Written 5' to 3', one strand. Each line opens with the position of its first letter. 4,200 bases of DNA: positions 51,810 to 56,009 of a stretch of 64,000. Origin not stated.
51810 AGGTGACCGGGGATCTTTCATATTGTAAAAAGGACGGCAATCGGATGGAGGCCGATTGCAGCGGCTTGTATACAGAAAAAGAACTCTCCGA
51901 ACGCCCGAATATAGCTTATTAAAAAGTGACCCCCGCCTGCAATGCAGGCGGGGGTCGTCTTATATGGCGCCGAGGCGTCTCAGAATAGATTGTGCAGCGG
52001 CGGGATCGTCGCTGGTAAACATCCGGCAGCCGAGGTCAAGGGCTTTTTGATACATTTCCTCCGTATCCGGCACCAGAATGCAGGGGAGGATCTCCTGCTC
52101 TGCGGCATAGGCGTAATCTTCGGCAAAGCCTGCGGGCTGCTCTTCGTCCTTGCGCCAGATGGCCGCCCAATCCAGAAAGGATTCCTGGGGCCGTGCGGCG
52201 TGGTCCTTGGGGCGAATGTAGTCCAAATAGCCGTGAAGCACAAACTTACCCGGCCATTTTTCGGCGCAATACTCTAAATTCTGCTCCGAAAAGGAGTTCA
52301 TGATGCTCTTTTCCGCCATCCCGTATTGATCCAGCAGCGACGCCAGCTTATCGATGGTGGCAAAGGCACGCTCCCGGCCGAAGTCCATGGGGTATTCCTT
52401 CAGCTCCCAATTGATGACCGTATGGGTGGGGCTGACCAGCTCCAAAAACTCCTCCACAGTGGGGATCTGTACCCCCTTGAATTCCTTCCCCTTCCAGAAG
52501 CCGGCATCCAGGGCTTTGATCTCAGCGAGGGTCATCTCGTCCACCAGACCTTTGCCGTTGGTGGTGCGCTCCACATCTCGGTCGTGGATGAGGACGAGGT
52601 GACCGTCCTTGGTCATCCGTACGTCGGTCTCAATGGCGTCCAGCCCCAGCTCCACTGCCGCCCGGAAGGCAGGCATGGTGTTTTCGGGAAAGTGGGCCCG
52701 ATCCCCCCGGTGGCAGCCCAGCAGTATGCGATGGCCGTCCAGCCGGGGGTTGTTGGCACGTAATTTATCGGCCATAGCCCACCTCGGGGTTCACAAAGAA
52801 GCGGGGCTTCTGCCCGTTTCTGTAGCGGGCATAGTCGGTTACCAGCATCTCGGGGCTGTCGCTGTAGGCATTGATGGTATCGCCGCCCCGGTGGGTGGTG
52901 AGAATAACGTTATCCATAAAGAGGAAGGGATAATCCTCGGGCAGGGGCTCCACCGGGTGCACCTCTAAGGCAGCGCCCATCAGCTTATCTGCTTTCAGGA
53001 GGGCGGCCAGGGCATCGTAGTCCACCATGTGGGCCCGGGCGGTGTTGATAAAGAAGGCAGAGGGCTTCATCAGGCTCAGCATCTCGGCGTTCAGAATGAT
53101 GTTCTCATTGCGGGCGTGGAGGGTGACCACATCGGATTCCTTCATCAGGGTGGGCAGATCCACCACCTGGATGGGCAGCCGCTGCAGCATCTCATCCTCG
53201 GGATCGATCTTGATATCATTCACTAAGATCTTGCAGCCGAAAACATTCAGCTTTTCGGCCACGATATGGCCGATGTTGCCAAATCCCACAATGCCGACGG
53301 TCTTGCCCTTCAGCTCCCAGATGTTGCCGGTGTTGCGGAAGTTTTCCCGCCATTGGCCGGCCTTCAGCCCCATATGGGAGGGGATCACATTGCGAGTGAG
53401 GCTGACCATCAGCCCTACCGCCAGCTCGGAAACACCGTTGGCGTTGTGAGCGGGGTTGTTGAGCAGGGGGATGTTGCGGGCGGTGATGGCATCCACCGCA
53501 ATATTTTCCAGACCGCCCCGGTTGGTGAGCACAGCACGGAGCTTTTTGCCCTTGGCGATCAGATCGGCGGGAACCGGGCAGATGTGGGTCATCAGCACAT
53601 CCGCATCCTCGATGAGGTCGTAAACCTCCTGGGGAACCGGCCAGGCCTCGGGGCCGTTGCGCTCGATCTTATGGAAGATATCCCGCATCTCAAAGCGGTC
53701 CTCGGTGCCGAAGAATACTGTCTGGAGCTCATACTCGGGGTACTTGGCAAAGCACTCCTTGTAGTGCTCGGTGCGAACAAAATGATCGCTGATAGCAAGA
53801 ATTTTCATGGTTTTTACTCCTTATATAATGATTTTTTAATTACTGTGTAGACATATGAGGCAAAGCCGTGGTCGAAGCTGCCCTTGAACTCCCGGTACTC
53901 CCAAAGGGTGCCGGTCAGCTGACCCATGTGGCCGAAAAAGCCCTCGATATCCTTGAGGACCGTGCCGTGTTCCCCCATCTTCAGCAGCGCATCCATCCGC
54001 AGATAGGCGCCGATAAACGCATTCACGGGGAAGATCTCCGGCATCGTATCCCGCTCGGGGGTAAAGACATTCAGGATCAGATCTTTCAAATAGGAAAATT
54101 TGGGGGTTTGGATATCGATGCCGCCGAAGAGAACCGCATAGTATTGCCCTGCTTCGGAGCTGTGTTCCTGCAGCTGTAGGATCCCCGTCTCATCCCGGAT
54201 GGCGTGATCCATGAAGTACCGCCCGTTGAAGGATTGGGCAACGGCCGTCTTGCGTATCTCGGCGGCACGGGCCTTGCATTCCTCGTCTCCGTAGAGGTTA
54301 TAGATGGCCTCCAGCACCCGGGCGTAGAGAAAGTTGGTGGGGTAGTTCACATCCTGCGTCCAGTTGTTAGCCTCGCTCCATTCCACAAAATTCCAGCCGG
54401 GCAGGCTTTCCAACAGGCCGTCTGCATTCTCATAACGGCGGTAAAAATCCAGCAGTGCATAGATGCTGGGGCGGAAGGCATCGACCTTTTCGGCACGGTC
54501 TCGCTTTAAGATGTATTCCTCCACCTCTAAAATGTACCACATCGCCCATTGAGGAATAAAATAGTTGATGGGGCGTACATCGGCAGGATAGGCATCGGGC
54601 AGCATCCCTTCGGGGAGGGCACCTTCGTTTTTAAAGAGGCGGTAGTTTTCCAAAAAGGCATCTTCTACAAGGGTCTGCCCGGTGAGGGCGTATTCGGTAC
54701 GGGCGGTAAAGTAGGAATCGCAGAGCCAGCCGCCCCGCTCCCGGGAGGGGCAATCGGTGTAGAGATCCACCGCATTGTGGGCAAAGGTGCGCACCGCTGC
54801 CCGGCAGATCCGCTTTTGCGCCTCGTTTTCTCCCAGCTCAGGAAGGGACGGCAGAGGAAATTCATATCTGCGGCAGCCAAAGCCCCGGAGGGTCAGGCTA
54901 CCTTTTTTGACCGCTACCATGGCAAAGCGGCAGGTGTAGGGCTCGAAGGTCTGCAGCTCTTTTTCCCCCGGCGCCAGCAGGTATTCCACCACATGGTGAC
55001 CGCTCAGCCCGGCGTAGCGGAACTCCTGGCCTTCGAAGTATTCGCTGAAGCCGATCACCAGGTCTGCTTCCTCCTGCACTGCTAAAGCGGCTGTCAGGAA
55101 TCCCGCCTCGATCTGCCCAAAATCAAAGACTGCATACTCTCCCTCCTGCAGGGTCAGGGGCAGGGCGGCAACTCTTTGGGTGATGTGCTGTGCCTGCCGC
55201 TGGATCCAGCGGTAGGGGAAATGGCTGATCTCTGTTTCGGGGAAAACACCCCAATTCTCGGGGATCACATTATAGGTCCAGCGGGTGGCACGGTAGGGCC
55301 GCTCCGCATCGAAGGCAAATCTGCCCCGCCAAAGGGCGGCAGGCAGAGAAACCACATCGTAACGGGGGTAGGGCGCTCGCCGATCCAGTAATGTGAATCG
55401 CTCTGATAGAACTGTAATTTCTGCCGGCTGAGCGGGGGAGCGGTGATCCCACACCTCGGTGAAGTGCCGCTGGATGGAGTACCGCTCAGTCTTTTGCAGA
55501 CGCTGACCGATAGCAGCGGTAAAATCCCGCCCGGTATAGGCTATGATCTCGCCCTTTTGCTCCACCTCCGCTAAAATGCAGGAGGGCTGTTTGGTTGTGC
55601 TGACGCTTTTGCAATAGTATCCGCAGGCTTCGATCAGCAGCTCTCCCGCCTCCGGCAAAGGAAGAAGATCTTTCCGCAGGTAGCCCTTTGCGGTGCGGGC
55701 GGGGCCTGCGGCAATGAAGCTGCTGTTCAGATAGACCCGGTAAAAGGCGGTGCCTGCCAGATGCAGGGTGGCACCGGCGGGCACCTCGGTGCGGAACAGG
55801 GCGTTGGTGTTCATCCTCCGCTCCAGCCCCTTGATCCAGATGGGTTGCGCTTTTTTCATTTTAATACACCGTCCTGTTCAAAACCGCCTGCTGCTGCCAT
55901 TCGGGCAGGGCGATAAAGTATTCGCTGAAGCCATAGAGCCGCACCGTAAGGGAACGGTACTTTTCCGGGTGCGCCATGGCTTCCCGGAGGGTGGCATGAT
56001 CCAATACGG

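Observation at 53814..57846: PFL-like glycyl radical enzyme (661 aa) without an adjacent activase, co-oriented with a GH78 rhamnosidase, a 2-hydroxyacid dehydrogenase and a GDPD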

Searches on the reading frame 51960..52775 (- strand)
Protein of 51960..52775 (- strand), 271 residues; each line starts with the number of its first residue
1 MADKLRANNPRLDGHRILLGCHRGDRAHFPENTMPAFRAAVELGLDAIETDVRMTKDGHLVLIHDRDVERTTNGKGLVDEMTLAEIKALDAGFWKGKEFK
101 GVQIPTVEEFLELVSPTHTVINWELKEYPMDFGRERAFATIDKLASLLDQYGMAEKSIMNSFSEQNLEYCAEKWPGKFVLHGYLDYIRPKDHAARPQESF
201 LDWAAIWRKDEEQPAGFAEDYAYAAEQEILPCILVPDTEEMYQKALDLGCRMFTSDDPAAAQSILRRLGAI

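Call 8: search_protein_families(library=pfam, proteins=[window:51960-52775:-], max_evalue=0.01)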
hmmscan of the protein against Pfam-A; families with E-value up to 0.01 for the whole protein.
window:51960-52775:- (271 aa): 1 family
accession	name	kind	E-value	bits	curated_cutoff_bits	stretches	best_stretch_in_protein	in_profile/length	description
PF03009.23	GDPD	-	5.1e-37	128.7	23.6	1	22-175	1-159/244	Glycerophosphoryl diester phosphodiesterase family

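Call 9: search_protein_families(library=ncbifam, proteins=[window:51960-52775:-], max_evalue=0.01)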
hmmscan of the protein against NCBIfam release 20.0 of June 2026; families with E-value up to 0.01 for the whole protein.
window:51960-52775:- (271 aa): 4 families
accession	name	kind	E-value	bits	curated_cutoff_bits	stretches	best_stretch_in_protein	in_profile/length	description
NF006989.0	PRK09454.1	equivalog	6.3e-31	107.6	264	1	21-175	14-165/251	glycerophosphodiester phosphodiesterase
NF053857.1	LysphglycPlipDStph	equivalog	1.5e-24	86.9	450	1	21-130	50-165/305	lysophosphatidylglycerol phospholipase D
NF008354.0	PRK11143.1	equivalog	6.8e-09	35.1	254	1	21-73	35-87/359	glycerophosphodiester phosphodiesterase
NF041304.3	AvrBs2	equivalog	4.4e-05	21.6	1000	1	23-87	275-344/716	type III secretion system effector avirulence protein AvrBs2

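Call 30: search_solved_structures(query=window:51960-52775:-, max_evalue=0.00001)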
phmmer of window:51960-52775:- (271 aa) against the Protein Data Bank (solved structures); distinct sequences matched with E-value up to 0.00001: 29.
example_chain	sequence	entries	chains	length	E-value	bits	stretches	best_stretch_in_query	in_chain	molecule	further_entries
2pz0_A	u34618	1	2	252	1.2e-34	123.4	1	16-170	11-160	Glycerophosphoryl diester phosphodiesterase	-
5t91_A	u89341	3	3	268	6.3e-23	85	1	12-169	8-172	Glycerophosphoryl diester phosphodiesterase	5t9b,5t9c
4oec_A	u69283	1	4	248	7.9e-23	84.7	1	16-135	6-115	Glycerophosphoryl diester phosphodiesterase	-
3qvq_A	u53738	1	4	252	3.1e-21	79.4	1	21-136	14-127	Phosphodiesterase Olei02445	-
4r7o_A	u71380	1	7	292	1.9e-20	76.8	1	16-168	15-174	Glycerophosphoryl diester phosphodiesterase, putative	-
2oog_A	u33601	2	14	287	2e-20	76.7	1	12-168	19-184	Glycerophosphoryl diester phosphodiesterase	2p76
7e0v_A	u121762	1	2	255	2.5e-19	73.2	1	8-128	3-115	Glycerophosphodiester phosphodiesterase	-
1zcc_A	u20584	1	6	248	5.5e-19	72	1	21-115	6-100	glycerophosphodiester phosphodiesterase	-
8ghh_A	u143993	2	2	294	1.1e-18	71.1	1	14-102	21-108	Glycerophosphodiester phosphodiesterase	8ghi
7e2a_A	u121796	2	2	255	3.2e-18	69.5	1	8-128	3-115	Glycerophosphodiester phosphodiesterase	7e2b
3i10_A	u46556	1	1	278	3.8e-18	69.3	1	14-114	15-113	Putative Glycerophosphoryl diester phosphodiesterase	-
2otd_A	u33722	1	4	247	1e-16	64.6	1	21-126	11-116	Glycerophosphodiester phosphodiesterase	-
7ym0_A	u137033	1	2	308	8.1e-15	58.4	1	7-93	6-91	Lysoplasmalogenase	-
7ymp_A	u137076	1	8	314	8.4e-15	58.3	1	7-93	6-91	Lysoplasmalogenase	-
7ymq_A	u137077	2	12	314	8.6e-15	58.3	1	7-93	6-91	Lysoplasmalogenase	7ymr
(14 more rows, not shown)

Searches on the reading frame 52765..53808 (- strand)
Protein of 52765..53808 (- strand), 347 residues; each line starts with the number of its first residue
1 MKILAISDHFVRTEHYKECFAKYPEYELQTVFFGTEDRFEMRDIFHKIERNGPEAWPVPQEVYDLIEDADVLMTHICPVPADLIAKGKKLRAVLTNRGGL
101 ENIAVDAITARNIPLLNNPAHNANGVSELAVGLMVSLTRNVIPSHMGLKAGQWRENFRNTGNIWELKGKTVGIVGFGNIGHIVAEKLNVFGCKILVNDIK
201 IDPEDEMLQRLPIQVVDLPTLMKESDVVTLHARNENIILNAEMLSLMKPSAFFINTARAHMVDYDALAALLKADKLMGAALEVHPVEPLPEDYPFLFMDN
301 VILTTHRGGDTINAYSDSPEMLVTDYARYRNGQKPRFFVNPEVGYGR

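Call 8: search_protein_families(library=pfam, proteins=[window:52765-53808:-], max_evalue=0.01)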
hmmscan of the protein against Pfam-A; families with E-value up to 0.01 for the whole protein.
window:52765-53808:- (347 aa): 6 families
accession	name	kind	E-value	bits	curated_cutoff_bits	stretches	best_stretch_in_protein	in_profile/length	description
PF02826.25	2-Hacid_dh_C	-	1e-46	159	25.1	1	131-308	1-178/178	D-isomer specific 2-hydroxyacid dehydrogenase, NAD binding domain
PF00389.36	2-Hacid_dh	-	1.1e-11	44.9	24.6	1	60-339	31-133/134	D-isomer specific 2-hydroxyacid dehydrogenase, catalytic domain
PF00670.27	AdoHcyase_NAD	-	3.3e-07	31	27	1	166-258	21-111/162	S-adenosyl-L-homocysteine hydrolase, NAD binding domain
PF01488.26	Shikimate_DH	-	8e-05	23.2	24.3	1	165-248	9-99/138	Shikimate / quinate 5-dehydrogenase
PF07991.19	KARI_N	-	0.00022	21.3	20.6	1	166-250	2-88/165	Acetohydroxy acid isomeroreductase, NADPH-binding domain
PF03446.21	NAD_binding_2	-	0.0082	16.6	21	0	170-275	1-111/161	NAD binding domain of 6-phosphogluconate dehydrogenase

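Call 9: search_protein_families(library=ncbifam, proteins=[window:52765-53808:-], max_evalue=0.01)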
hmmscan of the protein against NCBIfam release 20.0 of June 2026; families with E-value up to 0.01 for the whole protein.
window:52765-53808:- (347 aa): 28 families (the best 25 are shown)
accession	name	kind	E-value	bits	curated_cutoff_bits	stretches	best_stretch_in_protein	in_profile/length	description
TIGR01327.1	PGDH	equivalog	1.7e-47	162.4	454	1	60-316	32-287/525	phosphoglycerate dehydrogenase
NF009714.1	PRK13243.1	equivalog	3.9e-44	151.3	455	1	48-343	25-326/332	glyoxylate reductase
NF008759.0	PRK11790.1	equivalog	5e-44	150.6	404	1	77-332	64-319/410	phosphoglycerate dehydrogenase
NF005069.0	PRK06487.1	equivalog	3.8e-39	134.6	448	1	57-314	37-295/320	2-hydroxyacid dehydrogenase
NF011938.0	PRK15409.1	equivalog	1.3e-38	132.9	492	1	63-343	40-322/324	glyoxylate/hydroxypyruvate reductase GhrB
NF005750.0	PRK07574.1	equivalog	6.8e-36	124.1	329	1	80-315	105-342/386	NAD-dependent formate dehydrogenase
NF006263.0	PRK08410.1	equivalog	1.2e-30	107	389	1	59-307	33-284/311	D-2-hydroxyacid dehydrogenase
NF041369.1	Dhydh_Halo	equivalog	1.3e-30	106.6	400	1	95-334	61-299/305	D-2-hydroxyacid dehydrogenase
NF005387.0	PRK06932.1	equivalog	2e-27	96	492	1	59-306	35-286/314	2-hydroxyacid dehydrogenase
NF000492.1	vanH_gen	exception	2.1e-23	82.9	540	1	98-284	75-252/312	D-lactate dehydrogenase VanH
NF005027.0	PRK06436.1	equivalog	1.3e-20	73.8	261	1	40-336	8-285/303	2-hydroxyacid dehydrogenase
NF000004.1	vanH-D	exception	4.3e-20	72.1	550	1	99-284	82-258/323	D-lactate dehydrogenase VanH-D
NF000371.1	vanH_Agroup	exception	6.7e-20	71.5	700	1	105-284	85-257/322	VanH-A/VanH-Pt family D-lactate dehydrogenase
NF001309.0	PRK00257.1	equivalog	8.4e-20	71.1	434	1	165-322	113-270/379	4-phosphoerythronate dehydrogenase PdxB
NF000112.1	vanH-Amyco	exception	1.1e-16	61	625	1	97-284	103-281/348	VanH-AOV family D-lactate dehydrogenase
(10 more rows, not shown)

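Call 29: search_solved_structures(query=window:52765-53808:-, max_evalue=1e-20)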
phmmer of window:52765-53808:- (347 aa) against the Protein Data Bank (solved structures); distinct sequences matched with E-value up to 1e-20: 87 (the best 60 are shown).
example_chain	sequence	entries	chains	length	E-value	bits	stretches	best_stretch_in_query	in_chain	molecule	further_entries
1wwk_A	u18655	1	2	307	2.4e-47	165.4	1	54-315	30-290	phosphoglycerate dehydrogenase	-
6bii_A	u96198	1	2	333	6.5e-36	127.8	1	57-343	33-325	Glyoxylate reductase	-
5aov_A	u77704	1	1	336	1.9e-34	123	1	57-343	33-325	GLYOXYLATE REDUCTASE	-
2dbq_A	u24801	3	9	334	5.6e-33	118.2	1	49-343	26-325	Glyoxylate reductase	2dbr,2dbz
3ddn_A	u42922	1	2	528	7.4e-32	114.5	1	65-315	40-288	D-3-phosphoglycerate dehydrogenase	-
1ygy_A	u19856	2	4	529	7.4e-32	114.5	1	65-315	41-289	D-3-phosphoglycerate dehydrogenase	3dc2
3k5p_A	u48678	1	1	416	3.7e-31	112.2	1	81-315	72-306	D-3-phosphoglycerate dehydrogenase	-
2ekl_A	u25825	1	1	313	5.8e-31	111.5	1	60-322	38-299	D-3-phosphoglycerate dehydrogenase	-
9jnr_A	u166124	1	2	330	2.1e-30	109.7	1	57-343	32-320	McyI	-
9jnq_A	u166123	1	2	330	2.2e-30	109.6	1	70-343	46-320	McyI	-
8wph_A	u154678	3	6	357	3.7e-30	108.9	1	57-343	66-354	McyI-NAD | McyI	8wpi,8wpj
8wpo_A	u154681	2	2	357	7.1e-30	108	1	57-343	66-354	McyI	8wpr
8wpq_A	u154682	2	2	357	7.1e-30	107.9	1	57-343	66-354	McyI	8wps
2p9c_A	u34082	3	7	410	2.5e-29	106.1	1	79-317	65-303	D-3-phosphoglycerate dehydrogenase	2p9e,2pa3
2p9g_A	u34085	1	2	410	2.6e-29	106.1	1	79-317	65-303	D-3-phosphoglycerate dehydrogenase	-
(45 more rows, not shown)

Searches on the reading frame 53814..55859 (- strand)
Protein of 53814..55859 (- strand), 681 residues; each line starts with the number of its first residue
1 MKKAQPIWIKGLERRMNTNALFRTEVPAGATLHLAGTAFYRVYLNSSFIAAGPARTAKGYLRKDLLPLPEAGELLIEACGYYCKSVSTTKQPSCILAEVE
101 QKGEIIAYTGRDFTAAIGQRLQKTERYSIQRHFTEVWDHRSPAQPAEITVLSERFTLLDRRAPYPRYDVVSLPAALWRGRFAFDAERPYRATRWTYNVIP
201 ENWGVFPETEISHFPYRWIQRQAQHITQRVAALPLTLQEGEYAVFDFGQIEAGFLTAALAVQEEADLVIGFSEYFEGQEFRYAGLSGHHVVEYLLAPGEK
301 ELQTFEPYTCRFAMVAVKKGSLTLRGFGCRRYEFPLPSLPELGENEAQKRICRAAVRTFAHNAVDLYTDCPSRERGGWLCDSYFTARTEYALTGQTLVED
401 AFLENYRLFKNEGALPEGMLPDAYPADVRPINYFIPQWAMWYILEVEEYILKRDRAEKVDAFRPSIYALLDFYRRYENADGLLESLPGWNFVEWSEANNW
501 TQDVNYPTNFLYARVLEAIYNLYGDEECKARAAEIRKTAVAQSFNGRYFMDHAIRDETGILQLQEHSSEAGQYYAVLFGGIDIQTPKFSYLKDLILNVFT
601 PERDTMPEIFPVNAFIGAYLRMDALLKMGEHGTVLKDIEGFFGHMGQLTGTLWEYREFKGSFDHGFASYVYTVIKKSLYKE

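Call 8: search_protein_families(library=pfam, proteins=[window:53814-55859:-], max_evalue=0.01)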
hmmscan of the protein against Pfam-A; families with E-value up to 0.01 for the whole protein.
window:53814-55859:- (681 aa): 1 family
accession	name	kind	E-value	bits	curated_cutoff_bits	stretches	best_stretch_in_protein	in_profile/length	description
PF17389.8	Bac_rhamnosid6H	-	1.9e-13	50.8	24.5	1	348-562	13-219/339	Bacterial alpha-L-rhamnosidase 6 hairpin glycosidase domain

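Call 9: search_protein_families(library=ncbifam, proteins=[window:53814-55859:-], max_evalue=0.01)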
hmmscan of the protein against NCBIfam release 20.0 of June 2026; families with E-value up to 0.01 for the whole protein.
window:53814-55859:- (681 aa): 0 families

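Call 28: search_solved_structures(query=window:53814-55859:-, max_evalue=0.01)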
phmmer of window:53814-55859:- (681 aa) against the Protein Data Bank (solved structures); distinct sequences matched with E-value up to 0.01: 2.
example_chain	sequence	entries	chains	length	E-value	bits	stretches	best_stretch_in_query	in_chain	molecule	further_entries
2okx_A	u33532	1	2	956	2.8e-08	36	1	362-516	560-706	Rhamnosidase B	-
3cih_A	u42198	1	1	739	0.00068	21.5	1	402-655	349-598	Putative alpha-rhamnosidase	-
